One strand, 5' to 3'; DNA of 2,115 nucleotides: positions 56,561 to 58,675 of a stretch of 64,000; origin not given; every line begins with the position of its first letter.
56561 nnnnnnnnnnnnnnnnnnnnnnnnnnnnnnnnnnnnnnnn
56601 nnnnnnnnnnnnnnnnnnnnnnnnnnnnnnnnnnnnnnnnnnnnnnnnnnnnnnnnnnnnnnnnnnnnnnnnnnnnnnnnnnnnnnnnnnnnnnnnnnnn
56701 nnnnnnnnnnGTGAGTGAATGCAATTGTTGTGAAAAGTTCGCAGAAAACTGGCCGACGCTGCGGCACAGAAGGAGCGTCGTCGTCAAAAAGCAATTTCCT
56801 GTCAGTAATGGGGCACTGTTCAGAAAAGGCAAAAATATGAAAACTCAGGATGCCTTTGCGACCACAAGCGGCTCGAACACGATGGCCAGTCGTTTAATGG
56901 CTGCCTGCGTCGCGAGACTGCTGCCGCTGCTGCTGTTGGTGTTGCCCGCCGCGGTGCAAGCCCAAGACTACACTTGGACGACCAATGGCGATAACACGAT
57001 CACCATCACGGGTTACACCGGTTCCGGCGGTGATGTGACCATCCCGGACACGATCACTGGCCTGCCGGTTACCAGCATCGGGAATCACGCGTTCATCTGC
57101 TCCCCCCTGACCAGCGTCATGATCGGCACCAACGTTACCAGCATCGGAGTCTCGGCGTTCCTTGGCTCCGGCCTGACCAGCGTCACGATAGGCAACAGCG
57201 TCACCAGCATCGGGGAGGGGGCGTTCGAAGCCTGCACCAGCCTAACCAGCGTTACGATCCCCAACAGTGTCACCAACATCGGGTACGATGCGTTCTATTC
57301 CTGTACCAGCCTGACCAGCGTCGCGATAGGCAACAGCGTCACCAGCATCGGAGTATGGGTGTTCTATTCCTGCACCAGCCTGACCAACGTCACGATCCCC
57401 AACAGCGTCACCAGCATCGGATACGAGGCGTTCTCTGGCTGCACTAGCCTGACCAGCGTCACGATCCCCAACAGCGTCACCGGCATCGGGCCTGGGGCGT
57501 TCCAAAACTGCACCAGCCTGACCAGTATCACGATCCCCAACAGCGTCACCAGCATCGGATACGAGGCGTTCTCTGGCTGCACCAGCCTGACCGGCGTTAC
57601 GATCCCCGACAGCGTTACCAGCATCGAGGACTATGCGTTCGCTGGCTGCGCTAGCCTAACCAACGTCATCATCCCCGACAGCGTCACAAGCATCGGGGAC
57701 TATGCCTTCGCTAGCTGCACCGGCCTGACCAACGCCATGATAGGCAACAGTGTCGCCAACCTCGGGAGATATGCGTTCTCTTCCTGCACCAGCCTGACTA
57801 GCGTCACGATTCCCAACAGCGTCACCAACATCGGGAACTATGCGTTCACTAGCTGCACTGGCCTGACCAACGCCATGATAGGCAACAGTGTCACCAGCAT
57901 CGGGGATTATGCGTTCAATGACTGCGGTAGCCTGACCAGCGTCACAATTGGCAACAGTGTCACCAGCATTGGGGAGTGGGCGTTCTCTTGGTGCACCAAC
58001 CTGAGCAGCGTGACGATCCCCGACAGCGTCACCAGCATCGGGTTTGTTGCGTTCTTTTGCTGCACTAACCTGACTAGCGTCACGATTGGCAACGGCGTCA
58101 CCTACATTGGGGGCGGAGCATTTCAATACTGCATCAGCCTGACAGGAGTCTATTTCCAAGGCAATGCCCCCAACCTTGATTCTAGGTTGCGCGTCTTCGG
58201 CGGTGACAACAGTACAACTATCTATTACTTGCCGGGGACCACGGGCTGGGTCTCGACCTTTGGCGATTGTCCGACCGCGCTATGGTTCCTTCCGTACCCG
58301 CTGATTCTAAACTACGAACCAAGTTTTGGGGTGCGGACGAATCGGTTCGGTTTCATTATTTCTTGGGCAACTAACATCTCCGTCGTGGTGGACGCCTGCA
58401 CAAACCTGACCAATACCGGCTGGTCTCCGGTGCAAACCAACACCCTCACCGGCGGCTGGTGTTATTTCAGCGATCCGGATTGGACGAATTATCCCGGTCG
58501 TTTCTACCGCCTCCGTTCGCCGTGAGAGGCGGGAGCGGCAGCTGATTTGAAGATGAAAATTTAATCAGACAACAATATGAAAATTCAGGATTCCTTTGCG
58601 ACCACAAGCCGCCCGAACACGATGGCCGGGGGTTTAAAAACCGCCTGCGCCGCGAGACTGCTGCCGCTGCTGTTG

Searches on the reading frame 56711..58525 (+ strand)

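Call 72: search_protein_families(library=pfam, proteins=[window:56711-58525:+], max_evalue=0.00001)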
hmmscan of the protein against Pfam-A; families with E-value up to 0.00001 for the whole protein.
window:56711-58525:+ (604 aa): 3 families
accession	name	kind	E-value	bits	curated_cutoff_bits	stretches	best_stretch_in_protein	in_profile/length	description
PF13306.12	LRR_5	-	2e-126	416.1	27.7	4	258-385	2-126/127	BspA type Leucine rich repeat region (6 copies)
PF13855.12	LRR_8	-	4.9e-15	55.5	27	0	254-294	11-52/61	Leucine rich repeat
PF05725.18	FNIP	-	1.3e-06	28.9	21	0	247-282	5-39/44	FNIP Repeat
